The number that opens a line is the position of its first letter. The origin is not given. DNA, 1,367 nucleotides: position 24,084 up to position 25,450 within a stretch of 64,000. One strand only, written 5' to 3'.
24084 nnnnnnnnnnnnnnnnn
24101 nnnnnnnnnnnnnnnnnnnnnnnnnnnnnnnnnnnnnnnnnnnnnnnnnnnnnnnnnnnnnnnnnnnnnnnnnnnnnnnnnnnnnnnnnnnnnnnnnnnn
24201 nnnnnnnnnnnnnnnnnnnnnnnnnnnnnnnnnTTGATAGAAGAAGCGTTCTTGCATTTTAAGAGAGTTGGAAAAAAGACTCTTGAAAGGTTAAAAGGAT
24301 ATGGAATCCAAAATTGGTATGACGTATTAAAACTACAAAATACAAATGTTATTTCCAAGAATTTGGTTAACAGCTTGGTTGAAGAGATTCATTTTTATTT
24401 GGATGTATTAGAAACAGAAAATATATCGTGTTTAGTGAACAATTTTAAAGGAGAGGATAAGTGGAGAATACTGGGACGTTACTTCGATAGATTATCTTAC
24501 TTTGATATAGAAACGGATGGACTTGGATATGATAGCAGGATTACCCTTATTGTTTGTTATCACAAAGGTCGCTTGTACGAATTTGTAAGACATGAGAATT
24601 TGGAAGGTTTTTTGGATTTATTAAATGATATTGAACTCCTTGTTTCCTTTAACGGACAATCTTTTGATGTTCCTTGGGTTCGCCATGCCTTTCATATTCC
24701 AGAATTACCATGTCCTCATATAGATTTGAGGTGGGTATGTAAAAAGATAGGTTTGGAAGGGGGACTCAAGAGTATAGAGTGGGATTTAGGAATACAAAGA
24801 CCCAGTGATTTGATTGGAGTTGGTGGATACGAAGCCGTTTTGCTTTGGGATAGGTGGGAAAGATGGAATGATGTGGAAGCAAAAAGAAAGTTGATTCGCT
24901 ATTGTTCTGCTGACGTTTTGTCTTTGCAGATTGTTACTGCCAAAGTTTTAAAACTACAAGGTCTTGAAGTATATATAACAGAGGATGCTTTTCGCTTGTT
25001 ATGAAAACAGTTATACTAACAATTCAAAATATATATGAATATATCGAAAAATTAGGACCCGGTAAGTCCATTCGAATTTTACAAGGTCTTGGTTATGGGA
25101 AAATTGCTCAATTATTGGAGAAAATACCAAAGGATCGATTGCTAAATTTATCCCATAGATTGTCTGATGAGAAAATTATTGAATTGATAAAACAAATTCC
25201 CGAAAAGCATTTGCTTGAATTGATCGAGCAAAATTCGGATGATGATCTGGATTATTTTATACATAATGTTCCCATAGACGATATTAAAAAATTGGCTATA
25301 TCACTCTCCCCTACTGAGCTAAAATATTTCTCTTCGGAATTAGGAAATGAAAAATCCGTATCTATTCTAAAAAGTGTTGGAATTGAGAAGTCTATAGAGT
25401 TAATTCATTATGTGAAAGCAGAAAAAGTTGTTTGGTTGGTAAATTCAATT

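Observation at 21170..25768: Translationally coupled lipoprotein - MrfA-like helicase (DUF1998) - MrfB/YprB-like exonuclease - HhH DNA-binding protein operon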

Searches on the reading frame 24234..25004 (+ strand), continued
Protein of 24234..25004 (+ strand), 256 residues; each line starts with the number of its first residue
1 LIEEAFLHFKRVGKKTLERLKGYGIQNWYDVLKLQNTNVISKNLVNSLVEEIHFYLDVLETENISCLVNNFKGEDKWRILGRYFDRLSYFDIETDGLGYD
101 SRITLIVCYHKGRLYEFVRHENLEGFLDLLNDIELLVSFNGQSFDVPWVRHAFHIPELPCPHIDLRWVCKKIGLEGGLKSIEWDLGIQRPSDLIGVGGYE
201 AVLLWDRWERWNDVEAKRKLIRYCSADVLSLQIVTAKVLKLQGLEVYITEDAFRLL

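Call 70: search_solved_structures(query=A4, max_evalue=1, show_alignments=1)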
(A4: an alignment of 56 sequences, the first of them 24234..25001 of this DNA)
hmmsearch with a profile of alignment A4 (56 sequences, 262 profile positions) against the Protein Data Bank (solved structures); distinct sequences matched with E-value up to 1: 16.
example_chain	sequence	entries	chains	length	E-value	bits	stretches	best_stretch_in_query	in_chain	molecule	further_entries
8un9_A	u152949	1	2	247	1e-06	31.3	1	88-239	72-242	Exonuclease MrfB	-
3n6o_A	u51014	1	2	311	0.21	13.9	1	24-82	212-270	guanine nucleotide exchange factor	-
4mxp_A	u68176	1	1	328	0.4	13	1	24-82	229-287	Defects in Rab1 recruitment protein A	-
1s5j_A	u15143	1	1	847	0.42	12.9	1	119-150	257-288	DNA polymerase I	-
3l0m_A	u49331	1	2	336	0.46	12.8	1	24-82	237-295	DrrA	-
2jgu_A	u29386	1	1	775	0.48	12.7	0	119-151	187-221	DNA POLYMERASE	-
6cri_M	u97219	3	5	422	0.59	12.5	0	77-142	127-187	AP-1 complex subunit mu-1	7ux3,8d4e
4hmy_M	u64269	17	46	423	0.59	12.5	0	77-142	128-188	AP-1 complex subunit mu-1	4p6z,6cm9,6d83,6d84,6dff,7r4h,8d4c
3a2f_A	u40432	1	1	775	0.74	12.1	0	120-151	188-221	DNA polymerase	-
4ahc_A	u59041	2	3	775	0.8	12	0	120-151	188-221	DNA POLYMERASE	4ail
2van_A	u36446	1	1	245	0.87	11.9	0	6-54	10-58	DNA POLYMERSE BETA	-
5h12_A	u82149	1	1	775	0.88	11.9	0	120-151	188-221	Deep Vent DNA Polymerase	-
1bpb_A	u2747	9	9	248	0.89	11.9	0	6-54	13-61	DNA POLYMERASE BETA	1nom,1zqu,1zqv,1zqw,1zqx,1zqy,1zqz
1rpl_A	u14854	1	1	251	0.91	11.8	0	6-54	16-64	DNA POLYMERASE BETA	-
1jn3_A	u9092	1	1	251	0.91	11.8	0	6-54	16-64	DNA POLYMERASE BETA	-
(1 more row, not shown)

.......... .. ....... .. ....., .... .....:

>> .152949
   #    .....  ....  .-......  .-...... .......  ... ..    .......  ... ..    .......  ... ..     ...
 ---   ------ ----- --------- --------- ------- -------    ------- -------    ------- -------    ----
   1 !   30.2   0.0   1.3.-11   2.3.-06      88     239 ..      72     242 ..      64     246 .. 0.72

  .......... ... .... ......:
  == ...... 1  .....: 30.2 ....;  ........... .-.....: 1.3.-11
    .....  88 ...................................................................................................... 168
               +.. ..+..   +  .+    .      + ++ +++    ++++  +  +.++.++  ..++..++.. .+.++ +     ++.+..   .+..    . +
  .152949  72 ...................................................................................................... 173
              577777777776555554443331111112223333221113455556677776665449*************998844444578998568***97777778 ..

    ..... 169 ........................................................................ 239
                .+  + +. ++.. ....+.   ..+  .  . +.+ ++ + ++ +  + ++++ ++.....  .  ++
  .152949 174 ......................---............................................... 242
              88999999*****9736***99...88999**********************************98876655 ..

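Call 79: search_dna_similar(query=window:24234-25001:+, collection=plasmids, mode=protein, max_rows=12)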
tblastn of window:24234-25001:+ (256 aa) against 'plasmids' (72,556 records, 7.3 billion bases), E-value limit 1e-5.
Records with a match: 11; places in all: 11; records where one place covers at least 80% of the query: 11.
Best place of each record, by identity: <60% 11.
By first word of the organism name: Halorussus 8; Haladaptatus 2; Halomicrococcus 1.
By predicted mobility (MOB-suite, as given by PLSDB): non-mobilizable 11.
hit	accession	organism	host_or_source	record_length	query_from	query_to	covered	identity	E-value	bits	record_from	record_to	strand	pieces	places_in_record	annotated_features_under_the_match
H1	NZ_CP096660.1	Halorussus limi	cell culture,saline soil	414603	2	252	98%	30.4%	7e-27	115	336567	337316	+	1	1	ribonuclease H-like domain-containing protein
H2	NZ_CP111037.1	Haladaptatus caseinilyticus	cell culture,sediment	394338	2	234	91%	32.6%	3e-28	120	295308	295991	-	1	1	ribonuclease H-like domain-containing protein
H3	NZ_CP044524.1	Halorussus halophilus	pure culture,marine solar saltern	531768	2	248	96%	30.0%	2e-25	112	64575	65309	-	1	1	ribonuclease H-like domain-containing protein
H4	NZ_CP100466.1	Halomicrococcus gelatinilyticus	cell culture,sediment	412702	2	238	93%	31.3%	4e-20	96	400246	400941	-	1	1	ribonuclease H-like domain-containing protein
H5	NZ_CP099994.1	Halorussus salilacus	cell culture,Substrate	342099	2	232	90%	32.1%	3e-27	117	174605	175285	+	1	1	ribonuclease H-like domain-containing protein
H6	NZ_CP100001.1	Halorussus vallis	cell culture,saline soil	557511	2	248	96%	29.2%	3e-24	108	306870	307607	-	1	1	ribonuclease H-like domain-containing protein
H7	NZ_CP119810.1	Halorussus caseinilyticus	cell culture,coastal saline-alkali land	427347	2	238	93%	30.4%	1e-25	112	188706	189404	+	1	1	ribonuclease H-like domain-containing protein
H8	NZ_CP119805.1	Halorussus lipolyticus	cell culture,coastal saline-alkali land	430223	2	234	91%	30.5%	9e-25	109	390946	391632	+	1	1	ribonuclease H-like domain-containing protein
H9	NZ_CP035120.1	Halorussus pelagicus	pure culture,salted brown alga Laminaria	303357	2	232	90%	30.8%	7e-27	115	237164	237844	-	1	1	ribonuclease H-like domain-containing protein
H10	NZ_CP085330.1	Haladaptatus salinisoli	cell culture,saline soil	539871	2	234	91%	30.1%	6e-24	107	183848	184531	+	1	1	ribonuclease H-like domain-containing protein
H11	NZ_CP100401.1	Halorussus aquaticus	cell culture,saline soil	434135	2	232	90%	30.3%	4e-21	99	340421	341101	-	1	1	ribonuclease H-like domain-containing protein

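Call 80: search_dna_similar(query=window:24234-25001:+, collection=phages, mode=protein, max_rows=8)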
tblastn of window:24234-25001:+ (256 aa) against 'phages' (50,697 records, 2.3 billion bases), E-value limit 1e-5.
No match.

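Call 83: get_annotated_region(hit=H1, flank=5000)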
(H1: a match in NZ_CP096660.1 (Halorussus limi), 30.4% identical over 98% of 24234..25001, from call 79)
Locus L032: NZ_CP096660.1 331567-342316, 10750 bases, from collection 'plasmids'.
description: Halorussus limi strain XZYJT49 plasmid unnamed1, complete sequence
organism: Halorussus limi (NCBI taxid 2938695)
taxonomy: Archaea; Euryarchaeota; Halobacteria; Halobacteriales; Haladaptataceae; Halorussus; Halorussus limi
host: -; source: cell culture,saline soil; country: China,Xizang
typing (MOB-suite, as given by PLSDB): non-mobilizable
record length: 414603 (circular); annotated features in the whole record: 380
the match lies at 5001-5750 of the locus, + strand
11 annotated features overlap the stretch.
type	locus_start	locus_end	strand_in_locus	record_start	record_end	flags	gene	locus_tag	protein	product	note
CDS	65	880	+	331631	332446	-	-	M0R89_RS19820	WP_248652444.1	helix-turn-helix domain-containing protein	-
CDS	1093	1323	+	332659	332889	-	-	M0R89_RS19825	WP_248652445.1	zinc ribbon domain-containing protein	-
CDS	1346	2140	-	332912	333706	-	-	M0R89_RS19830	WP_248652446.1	cyclase family protein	-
CDS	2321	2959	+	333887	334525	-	-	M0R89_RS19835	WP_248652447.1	metal-dependent hydrolase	-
CDS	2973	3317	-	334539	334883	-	-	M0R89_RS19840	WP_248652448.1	hypothetical protein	-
CDS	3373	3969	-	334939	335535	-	-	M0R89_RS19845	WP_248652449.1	GNAT family protein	-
CDS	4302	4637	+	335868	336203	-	-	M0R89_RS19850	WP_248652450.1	hypothetical protein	-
CDS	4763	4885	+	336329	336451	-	-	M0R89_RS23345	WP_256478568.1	hypothetical protein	-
CDS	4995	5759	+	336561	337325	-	-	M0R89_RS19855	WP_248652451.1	ribonuclease H-like domain-containing protein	-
CDS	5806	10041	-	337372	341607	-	-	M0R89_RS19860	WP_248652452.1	TaqI-like C-terminal specificity domain-containing protein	-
CDS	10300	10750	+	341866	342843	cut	-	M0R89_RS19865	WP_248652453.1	IS1595 family transposase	-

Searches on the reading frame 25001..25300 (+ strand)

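Call 71: search_protein_families(library=pfam, proteins=[window:25001-25300:+], max_evalue=10)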
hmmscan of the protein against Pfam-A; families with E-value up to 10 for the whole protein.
window:25001-25300:+ (100 aa): 5 families
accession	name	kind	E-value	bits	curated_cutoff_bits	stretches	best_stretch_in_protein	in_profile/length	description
PF03448.22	MgtE_N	-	3.2e-07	31.2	25.9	1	9-95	4-90/102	MgtE intracellular N domain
PF17798.6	TRIF-NTD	-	0.02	15.6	23.1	1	31-57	7-33/157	TRIF N-terminal domain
PF09743.14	E3_UFM1_ligase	-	0.023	14.8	23.2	1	37-75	4-42/272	E3 UFM1-protein ligase 1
PF03646.20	FlaG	-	0.17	12.5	23.8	1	56-77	69-90/101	FlaG protein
PF14327.11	CSTF2_hinge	-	0.33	11.9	27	1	56-77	15-36/81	Hinge domain of cleavage stimulation factor subunit 2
